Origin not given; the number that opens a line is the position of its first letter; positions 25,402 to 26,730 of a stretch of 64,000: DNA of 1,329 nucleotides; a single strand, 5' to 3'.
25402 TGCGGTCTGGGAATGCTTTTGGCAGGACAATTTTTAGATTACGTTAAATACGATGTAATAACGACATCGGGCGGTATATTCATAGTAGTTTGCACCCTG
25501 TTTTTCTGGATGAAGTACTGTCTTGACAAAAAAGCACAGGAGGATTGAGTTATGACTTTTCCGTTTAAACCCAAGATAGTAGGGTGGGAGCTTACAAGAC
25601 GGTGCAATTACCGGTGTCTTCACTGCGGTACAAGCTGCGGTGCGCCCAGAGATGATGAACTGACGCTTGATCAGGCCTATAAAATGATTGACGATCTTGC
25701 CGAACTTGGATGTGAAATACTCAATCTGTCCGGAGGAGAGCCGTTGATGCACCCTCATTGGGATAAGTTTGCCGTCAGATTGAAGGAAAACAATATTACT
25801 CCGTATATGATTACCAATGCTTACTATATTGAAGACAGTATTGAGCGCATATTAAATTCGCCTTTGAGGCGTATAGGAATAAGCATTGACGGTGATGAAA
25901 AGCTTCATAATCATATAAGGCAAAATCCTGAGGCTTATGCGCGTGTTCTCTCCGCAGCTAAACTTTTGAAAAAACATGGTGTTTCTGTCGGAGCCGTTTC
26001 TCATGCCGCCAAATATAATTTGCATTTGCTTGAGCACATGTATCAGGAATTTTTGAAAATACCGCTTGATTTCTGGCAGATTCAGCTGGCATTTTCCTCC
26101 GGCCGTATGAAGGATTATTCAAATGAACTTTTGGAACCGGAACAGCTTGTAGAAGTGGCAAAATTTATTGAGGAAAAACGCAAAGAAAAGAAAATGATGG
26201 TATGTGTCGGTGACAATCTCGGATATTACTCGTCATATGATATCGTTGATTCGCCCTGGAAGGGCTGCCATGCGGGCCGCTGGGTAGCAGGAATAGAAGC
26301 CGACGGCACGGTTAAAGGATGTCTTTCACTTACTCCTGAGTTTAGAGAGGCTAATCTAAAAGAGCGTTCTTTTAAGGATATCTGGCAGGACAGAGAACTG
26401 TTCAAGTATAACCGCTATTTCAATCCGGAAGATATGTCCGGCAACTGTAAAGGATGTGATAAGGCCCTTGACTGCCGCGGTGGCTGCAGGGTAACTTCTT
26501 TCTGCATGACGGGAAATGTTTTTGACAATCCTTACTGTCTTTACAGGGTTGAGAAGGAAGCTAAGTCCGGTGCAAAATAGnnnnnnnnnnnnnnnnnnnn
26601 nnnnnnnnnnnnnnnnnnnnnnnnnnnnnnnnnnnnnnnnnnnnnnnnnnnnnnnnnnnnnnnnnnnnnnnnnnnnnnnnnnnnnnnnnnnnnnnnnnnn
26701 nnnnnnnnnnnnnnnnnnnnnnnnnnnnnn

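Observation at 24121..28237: ThiS-like (GG) - MFS exporter - radical SAM/SPASM - M16 peptidase - VOC cluster: candidate RiPP or cofactor maturation locus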

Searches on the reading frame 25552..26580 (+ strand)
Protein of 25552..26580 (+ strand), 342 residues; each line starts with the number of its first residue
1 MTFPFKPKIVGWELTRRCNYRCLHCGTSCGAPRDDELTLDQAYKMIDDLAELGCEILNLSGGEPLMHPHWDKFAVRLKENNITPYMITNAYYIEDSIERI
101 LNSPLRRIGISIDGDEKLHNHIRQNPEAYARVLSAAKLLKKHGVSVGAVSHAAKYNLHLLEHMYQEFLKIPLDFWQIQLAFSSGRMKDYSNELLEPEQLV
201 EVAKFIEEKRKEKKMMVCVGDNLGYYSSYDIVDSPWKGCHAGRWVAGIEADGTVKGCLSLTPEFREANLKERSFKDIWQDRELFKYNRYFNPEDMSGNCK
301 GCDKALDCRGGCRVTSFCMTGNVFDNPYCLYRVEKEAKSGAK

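Call 3: search_protein_families(library=pfam, proteins=[window:25552-26580:+], max_evalue=0.01)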
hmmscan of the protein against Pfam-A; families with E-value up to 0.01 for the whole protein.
window:25552-26580:+ (342 aa): 3 families
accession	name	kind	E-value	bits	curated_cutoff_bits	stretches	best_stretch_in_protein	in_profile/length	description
PF04055.27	Radical_SAM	-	2.7e-25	89.9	29.5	1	13-146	2-143/166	Radical SAM superfamily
PF13186.11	SPASM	-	4.2e-07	30.6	21.5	1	239-303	1-67/67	Iron-sulfur cluster-binding domain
PF13353.11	Fer4_12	-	1.8e-05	25.5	22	1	17-117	14-118/137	4Fe-4S single cluster domain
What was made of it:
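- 25552..26580 (+): Radical SAM/SPASM enzyme, 342 aa, with no N-terminal RRE domain. Predicted peptide maturase. Radical_SAM plus SPASM (call 3).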

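Call 4: search_protein_families(library=ncbifam, proteins=[window:25552-26580:+], max_evalue=0.01)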
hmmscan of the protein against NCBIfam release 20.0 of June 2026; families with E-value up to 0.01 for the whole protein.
window:25552-26580:+ (342 aa): 73 families (the best 25 are shown)
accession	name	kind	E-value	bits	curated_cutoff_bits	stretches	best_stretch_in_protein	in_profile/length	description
TIGR03913.1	rad_SAM_trio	equivalog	1e-58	198.9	591.75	1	5-340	16-363/477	GDL motif peptide-associated radical SAM/SPASM maturase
TIGR04103.1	rSAM_nif11_3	equivalog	3.4e-55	187.3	725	1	11-340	8-353/412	nif11-class peptide radical SAM maturase 3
TIGR04133.1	rSAM_w_lipo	hypoth_equivalog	3.9e-46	157.6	425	1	10-311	26-330/350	TIGR04133 family radical SAM/SPASM protein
TIGR04545.1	rSAM_ahbD_hemeb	equivalog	1.3e-41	143.2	500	1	9-332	1-338/339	heme b synthase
TIGR04055.1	rSAM_NirJ2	equivalog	1.6e-38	133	500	1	9-332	1-325/326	putative heme d1 biosynthesis radical SAM protein NirJ2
TIGR04051.1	rSAM_NirJ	equivalog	3.3e-37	128.3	515.45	2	9-165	3-161/354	heme d1 biosynthesis radical SAM protein NirJ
TIGR04053.2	TIGR04053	equivalog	1.9e-35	122.8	395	2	5-217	5-221/366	TIGR04053 family radical SAM/SPASM domain-containing protein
TIGR03962.1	mycofact_rSAM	equivalog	1.3e-33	116.6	265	1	7-327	11-327/339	mycofactocin radical SAM maturase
TIGR04546.1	rSAM_ahbC_deAc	equivalog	5.6e-32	111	650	2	8-167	39-200/390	12,18-didecarboxysiroheme deacetylase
NF050035.1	rSAM_WgK_link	exception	7.6e-28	97.5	650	2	6-198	7-201/367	radical SAM/SPASM peptide maturase WgkB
TIGR04054.1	rSAM_NirJ1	equivalog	9.1e-28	96.9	650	2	9-169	37-199/387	putative heme d1 biosynthesis radical SAM protein NirJ1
TIGR02109.1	PQQ_syn_pqqE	equivalog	2.1e-27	96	381.35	1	7-329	6-330/358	pyrroloquinoline quinone biosynthesis protein PqqE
TIGR04347.1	pseudo_SAM_Halo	equivalog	1.5e-25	90.3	525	2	9-175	39-207/390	TIGR04347 family pseudo-SAM/SPASM protein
TIGR04303.1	GeoRSP_rSAM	equivalog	9e-23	81.3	400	1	7-328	4-323/325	GeoRSP system radical SAM/SPASM protein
TIGR04250.1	SCM_rSAM_ScmE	equivalog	6.8e-19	68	400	1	7-165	2-163/358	SynChlorMet cassette radical SAM/SPASM protein ScmE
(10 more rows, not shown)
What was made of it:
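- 25552..26580 (+): The best is TIGR03913 at 199 bits against 592 (call 4).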

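Call 8: find_homologous_proteins(query=window:25552-26577:+, max_evalue=1e-20)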
Query window:25552-26577:+ (342 aa): 916 proteins with E <= 1e-20 among 3915 candidates; the best 120 are listed.
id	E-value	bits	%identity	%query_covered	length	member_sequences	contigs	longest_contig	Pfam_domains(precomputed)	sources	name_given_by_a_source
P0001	2.3e-240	815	100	100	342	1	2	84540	PF13186.12,PF04055.28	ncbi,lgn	-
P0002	4.2e-197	672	79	99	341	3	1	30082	PF13186.12,PF04055.28,PF13353.12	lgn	-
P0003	6.8e-177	606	71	99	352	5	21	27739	PF04055.28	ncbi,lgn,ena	-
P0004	8.2e-177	606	72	99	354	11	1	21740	PF13186.12,PF04055.28,PF13353.12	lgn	-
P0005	2.6e-176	604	71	98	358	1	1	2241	PF13186.12,PF04055.28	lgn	-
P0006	3.2e-166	571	68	98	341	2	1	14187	PF13186.12,PF04055.28,PF13353.12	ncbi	-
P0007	4.3e-164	564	65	99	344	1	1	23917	PF13186.12,PF04055.28,PF13353.12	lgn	-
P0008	1.3e-161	556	66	98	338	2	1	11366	PF13186.12,PF04055.28,PF13353.12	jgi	jgi:radical SAM protein with 4Fe4S-binding SPASM domain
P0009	9.9e-160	549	64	100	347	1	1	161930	PF04055.28,PF13353.12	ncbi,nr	ncbi:MAG: radical SAM protein [Candidatus Eremiobacteraeota bacterium]|nr:radical SAM protein [Candi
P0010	3.1e-159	548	63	99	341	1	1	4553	PF13186.12,PF04055.28,PF13353.12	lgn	-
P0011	5.6e-158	544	65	98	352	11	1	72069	PF04055.28,PF13353.12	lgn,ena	-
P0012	9.0e-158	543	61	99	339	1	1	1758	PF13186.12,PF04055.28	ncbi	-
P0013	2.0e-157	542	63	98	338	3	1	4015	PF04055.28,PF13353.12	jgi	-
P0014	6.7e-154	530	60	99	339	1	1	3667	PF13186.12,PF04055.28,PF13353.12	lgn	-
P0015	5.5e-138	478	57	98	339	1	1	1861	PF13186.12,PF04055.28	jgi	jgi:radical SAM protein with 4Fe4S-binding SPASM domain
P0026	4.9e-120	419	50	98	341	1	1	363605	PF13186.12,PF04055.28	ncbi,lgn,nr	ncbi:MAG: radical SAM protein [Chloroflexi bacterium]|nr:radical SAM protein [Chloroflexota bacteriu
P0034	4.7e-114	399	49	98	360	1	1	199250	PF13186.12,PF04055.28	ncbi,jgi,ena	ncbi:MAG: radical SAM protein [Elusimicrobiota bacterium]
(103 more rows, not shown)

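Call 9: find_encoding_contigs(protein=window:25552-26577:+, flank=10000, max_places=6)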
Protein window:25552-26577:+ (342 aa): 2 contigs read that carry it; 2 places shown.
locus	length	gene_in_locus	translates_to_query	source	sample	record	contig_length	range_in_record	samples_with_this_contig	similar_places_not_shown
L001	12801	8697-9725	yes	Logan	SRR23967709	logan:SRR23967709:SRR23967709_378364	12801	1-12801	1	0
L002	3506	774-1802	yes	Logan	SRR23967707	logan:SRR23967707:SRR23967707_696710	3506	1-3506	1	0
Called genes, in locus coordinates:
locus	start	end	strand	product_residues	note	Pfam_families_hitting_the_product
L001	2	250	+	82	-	?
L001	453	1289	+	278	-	PF02811:PHP (weak)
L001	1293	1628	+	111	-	-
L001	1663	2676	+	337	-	PF25060:ARM_TT21_2nd (faint), PF12569:NatA_aux_su (faint), PF12895:ANAPC3 (weak), PF23914:TPR_CcmH_CycH (faint), PF24575:TPR_Slam (faint), PF13432:TPR_16 (weak), PF14559:TPR_19 (weak), PF13414:TPR_11 (weak), +11 more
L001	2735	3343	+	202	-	PF04542:Sigma70_r2, PF08281:Sigma70_r4_2, PF04545:Sigma70_r4 (weak), PF22233:PhyR_sigma-like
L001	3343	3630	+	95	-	-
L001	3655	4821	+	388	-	PF00155:Aminotran_1_2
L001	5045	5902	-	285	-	PF00248:Aldo_ket_red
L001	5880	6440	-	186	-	PF10646:Germane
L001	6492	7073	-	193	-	-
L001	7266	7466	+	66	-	PF02597:ThiS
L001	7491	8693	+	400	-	PF05977:MFS_3, PF07690:MFS_1, PF13347:MFS_2 (faint), PF07690:MFS_1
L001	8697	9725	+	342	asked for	PF04055:Radical_SAM, PF13186:SPASM (weak)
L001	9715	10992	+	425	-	PF00675:Peptidase_M16, PF05193:Peptidase_M16_C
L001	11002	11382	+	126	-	PF00903:Glyoxalase, PF13669:Glyoxalase_4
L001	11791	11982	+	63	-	-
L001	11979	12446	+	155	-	-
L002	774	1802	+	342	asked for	PF04055:Radical_SAM, PF13186:SPASM (weak)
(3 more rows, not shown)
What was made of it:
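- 26570..27847 (+): M16 (insulinase-type) zinc peptidase, 425 aa counted from the GTG at 26570. The longest ORF starts at the ATG at 26516. Active-site motif intact. The start at 26570 comes from the gene call on the identical contig L001 (call 9).
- Checked: The gene call on the identical Logan contig L001 starts M16 at window position 26570 (GTG), giving 425 aa and an 11-nt overlap with the rSAM (call 9).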

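Call 10: find_encoding_contigs(protein=P0009, flank=8000, max_places=2)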
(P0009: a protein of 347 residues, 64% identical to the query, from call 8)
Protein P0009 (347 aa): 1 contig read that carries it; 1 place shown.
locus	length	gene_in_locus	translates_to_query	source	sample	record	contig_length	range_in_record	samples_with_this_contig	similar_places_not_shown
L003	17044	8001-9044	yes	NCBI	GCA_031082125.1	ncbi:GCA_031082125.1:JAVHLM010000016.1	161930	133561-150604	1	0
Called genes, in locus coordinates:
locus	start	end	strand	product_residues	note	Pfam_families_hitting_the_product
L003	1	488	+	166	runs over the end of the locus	PF02915:Rubrerythrin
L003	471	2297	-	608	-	PF00664:ABC_membrane, PF13304:AAA_21 (faint), PF00005:ABC_tran, PF02463:SMC_N (faint)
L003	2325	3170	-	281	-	PF02602:HEM4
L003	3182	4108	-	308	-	PF01379:Porphobil_deam, PF03900:Porphobil_deamC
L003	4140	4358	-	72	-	-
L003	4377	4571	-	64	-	-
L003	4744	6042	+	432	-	PF12773:DZR (weak), PF00092:VWA, PF13519:VWA_2, PF20782:TssR_VWA, PF25106:VWA_4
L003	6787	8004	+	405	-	PF05977:MFS_3, PF07690:MFS_1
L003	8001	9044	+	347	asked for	PF13353:Fer4_12, PF04055:Radical_SAM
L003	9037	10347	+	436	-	PF00675:Peptidase_M16, PF05193:Peptidase_M16_C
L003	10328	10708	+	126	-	PF00903:Glyoxalase, PF13669:Glyoxalase_4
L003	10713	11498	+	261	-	PF00106:adh_short, PF01370:Epimerase (weak), PF08659:KR, PF13561:adh_short_C2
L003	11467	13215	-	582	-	PF05833:NFACT_N, PF18297:NFACT-R_2 (faint), PF05670:NFACT-R_1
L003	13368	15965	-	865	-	PF11495:TrmB_EBD_N (faint), PF13091:PLDc_2, PF17941:PP_kinase_C_1 (faint), PF13091:PLDc_2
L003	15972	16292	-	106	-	-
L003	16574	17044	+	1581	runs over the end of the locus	PF02369:Big_1 (faint), PF17789:MG4 (faint), PF01835:MG2, PF17791:MG3, PF07703:A2M_BRD, PF00207:A2M, PF07678:TED_complement, PF07677:A2M_recep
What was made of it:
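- L003 has hemC/hemD-like genes a few kb away (call 10).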

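Call 11: find_encoding_contigs(protein=P0026, flank=8000, max_places=2)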
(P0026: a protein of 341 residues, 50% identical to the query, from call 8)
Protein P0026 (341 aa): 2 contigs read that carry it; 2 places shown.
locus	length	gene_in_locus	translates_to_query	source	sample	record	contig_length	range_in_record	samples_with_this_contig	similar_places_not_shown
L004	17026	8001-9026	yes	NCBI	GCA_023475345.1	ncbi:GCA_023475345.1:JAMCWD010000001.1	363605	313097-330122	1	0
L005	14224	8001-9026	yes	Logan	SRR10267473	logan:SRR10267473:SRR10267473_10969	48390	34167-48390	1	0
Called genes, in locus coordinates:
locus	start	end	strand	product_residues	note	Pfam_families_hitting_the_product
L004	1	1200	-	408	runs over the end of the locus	PF00515:TPR_1 (faint), PF07719:TPR_2 (faint), PF13181:TPR_8 (faint), PF13414:TPR_11 (weak), PF13424:TPR_12 (faint), PF13428:TPR_14 (faint), PF13432:TPR_16, PF14559:TPR_19, +2 more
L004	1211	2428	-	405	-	-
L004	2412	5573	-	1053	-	PF02872:5_nucleotid_C, PF00515:TPR_1 (faint), PF13432:TPR_16 (weak), PF13360:PQQ_2, PF13570:Beta-prop_ACSF4 (weak), PF13570:Beta-prop_ACSF4, PF13360:PQQ_2, PF13570:Beta-prop_ACSF4, +7 more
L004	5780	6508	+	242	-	PF23914:TPR_CcmH_CycH (faint), PF07719:TPR_2 (faint), PF13181:TPR_8 (faint), PF13428:TPR_14 (faint), PF00515:TPR_1 (faint), PF13414:TPR_11 (faint), PF13432:TPR_16 (faint), PF14559:TPR_19 (faint), +3 more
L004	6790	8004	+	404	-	PF05977:MFS_3, PF07690:MFS_1, PF13347:MFS_2 (weak), PF07690:MFS_1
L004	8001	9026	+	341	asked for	PF04055:Radical_SAM, PF13186:SPASM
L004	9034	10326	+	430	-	PF00675:Peptidase_M16, PF05193:Peptidase_M16_C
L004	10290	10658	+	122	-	PF00903:Glyoxalase, PF13669:Glyoxalase_4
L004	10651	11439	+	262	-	PF00106:adh_short, PF08659:KR, PF23441:SDR (weak), PF01370:Epimerase (weak), PF13561:adh_short_C2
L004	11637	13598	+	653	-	PF13187:Fer4_9 (weak), PF13237:Fer4_10, PF02906:Fe_hyd_lg_C, PF04060:FeS, PF00512:HisKA, PF02518:HATPase_c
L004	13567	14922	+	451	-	PF00072:Response_reg, PF00158:Sigma54_activat, PF13191:AAA_16 (faint), PF14532:Sigma54_activ_2, PF07728:AAA_5 (weak), PF25601:AAA_lid_14, PF02954:HTH_8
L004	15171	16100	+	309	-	PF00072:Response_reg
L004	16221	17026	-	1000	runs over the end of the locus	-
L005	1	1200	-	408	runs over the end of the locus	PF00515:TPR_1 (faint), PF07719:TPR_2 (faint), PF13181:TPR_8 (faint), PF13414:TPR_11 (weak), PF13424:TPR_12 (faint), PF13428:TPR_14 (faint), PF13432:TPR_16, PF14559:TPR_19, +2 more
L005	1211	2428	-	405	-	-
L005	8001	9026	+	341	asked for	PF04055:Radical_SAM, PF13186:SPASM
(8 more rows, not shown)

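Call 12: find_encoding_contigs(protein=P0034, flank=8000, max_places=2)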
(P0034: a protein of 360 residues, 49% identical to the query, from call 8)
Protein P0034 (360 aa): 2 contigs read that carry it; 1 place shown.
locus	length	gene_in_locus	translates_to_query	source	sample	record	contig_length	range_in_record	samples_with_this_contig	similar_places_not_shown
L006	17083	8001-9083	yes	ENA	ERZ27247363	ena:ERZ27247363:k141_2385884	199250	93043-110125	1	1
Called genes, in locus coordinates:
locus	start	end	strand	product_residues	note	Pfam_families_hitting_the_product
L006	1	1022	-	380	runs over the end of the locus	PF00465:Fe-ADH, PF13685:Fe-ADH_2 (weak), PF25137:ADH_Fe_C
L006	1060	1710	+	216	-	PF07719:TPR_2 (faint), PF13428:TPR_14 (faint), PF14853:Fis1_TPR_C (faint), PF00515:TPR_1 (faint)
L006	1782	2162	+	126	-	PF00072:Response_reg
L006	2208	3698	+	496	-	PF00496:SBP_bac_5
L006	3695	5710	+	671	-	PF02518:HATPase_c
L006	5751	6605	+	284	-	-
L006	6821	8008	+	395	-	PF05977:MFS_3, PF07690:MFS_1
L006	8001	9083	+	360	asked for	PF04055:Radical_SAM, PF13186:SPASM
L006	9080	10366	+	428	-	PF00675:Peptidase_M16, PF05193:Peptidase_M16_C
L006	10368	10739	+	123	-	PF00903:Glyoxalase, PF13669:Glyoxalase_4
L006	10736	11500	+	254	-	PF00106:adh_short, PF08659:KR, PF13561:adh_short_C2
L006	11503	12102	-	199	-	-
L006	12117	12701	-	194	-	-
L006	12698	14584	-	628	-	-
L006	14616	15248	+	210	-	-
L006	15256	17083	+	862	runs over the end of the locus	PF00595:PDZ (weak), PF13180:PDZ_2 (weak), PF17820:PDZ_6 (weak), PF08238:Sel1, PF00656:Peptidase_C14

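Call 20: find_encoding_contigs(protein=P0002, flank=6000, max_places=1)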
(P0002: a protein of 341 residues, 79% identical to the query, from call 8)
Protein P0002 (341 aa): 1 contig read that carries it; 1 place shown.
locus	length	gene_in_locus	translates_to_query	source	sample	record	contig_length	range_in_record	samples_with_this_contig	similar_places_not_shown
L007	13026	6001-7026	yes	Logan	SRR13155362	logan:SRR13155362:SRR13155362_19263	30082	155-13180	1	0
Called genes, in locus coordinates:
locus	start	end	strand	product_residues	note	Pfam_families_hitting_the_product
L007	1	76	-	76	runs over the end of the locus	?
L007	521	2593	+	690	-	PF00009:GTP_EFTU, PF22042:EF-G_D2, PF03144:GTP_EFTU_D2, PF14492:EFG_III, PF03764:EFG_IV, PF00679:EFG_C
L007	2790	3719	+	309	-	PF11283:DUF3084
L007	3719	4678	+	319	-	PF12385:Peptidase_C70 (weak), PF13529:Peptidase_C39_2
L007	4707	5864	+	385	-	PF05977:MFS_3, PF07690:MFS_1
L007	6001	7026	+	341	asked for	PF04055:Radical_SAM, PF13353:Fer4_12 (weak), PF13186:SPASM (weak)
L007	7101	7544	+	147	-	-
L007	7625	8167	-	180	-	PF01558:POR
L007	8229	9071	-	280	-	PF02775:TPP_enzyme_C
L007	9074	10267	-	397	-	PF01855:POR_N, PF02780:Transketolase_C (weak), PF17147:PFOR_II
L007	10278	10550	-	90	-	PF12797:Fer4_2 (faint), PF00037:Fer4 (faint), PF13237:Fer4_10 (weak), PF14697:Fer4_21 (weak), PF12838:Fer4_7 (weak), PF13187:Fer4_9 (weak)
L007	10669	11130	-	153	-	-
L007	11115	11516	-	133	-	PF00903:Glyoxalase, PF13669:Glyoxalase_4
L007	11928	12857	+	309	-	PF00294:PfkB, PF08543:Phos_pyr_kin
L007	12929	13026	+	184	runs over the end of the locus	PF02559:CarD_TRCF_RID, PF21095:CarD_C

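Call 21: find_encoding_contigs(protein=P0004, flank=6000, max_places=1)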
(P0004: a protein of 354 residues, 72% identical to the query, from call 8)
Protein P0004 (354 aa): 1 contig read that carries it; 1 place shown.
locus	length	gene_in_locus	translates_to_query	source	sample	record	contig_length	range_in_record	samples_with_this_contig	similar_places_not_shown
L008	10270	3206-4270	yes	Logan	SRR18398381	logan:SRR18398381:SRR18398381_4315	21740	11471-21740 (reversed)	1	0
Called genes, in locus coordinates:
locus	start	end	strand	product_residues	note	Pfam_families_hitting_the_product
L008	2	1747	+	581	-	?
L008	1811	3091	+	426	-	PF01053:Cys_Met_Meta_PP, PF06838:Met_gamma_lyase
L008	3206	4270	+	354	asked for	PF04055:Radical_SAM, PF13353:Fer4_12 (weak), PF13186:SPASM (faint)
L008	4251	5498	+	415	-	PF00675:Peptidase_M16, PF05193:Peptidase_M16_C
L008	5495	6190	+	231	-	-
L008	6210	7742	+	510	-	PF13552:DUF4127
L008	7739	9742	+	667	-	PF04851:ResIII, PF17757:UvrB_inter, PF27431:UvrB_3rd, PF00271:Helicase_C, PF12344:UvrB, PF02151:UVR (weak)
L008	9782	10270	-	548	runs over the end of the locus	PF02463:SMC_N, PF13175:AAA_15, PF13476:AAA_23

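Call 22: find_encoding_contigs(protein=P0007, flank=6000, max_places=1)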
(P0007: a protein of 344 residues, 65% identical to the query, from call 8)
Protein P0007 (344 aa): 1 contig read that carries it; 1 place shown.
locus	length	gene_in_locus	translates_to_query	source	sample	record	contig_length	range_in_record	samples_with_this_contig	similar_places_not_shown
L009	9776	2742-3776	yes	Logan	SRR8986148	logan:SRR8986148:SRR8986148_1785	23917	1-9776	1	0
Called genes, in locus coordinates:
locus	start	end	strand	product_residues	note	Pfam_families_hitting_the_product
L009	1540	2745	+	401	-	PF05977:MFS_3, PF07690:MFS_1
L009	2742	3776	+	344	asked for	PF04055:Radical_SAM, PF13353:Fer4_12 (faint), PF13186:SPASM (weak)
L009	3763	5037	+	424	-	PF00675:Peptidase_M16, PF05193:Peptidase_M16_C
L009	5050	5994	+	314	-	PF00248:Aldo_ket_red, PF00037:Fer4 (faint), PF12837:Fer4_6 (faint), PF13237:Fer4_10 (weak), PF12838:Fer4_7 (weak)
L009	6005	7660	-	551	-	PF05833:NFACT_N, PF05670:NFACT-R_1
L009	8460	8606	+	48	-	-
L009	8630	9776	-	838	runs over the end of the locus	PF13090:PP_kinase_C (faint), PF13091:PLDc_2, PF17941:PP_kinase_C_1 (faint), PF24217:DUF7436 (faint), PF13091:PLDc_2, PF11495:TrmB_EBD_N (weak), PF13091:PLDc_2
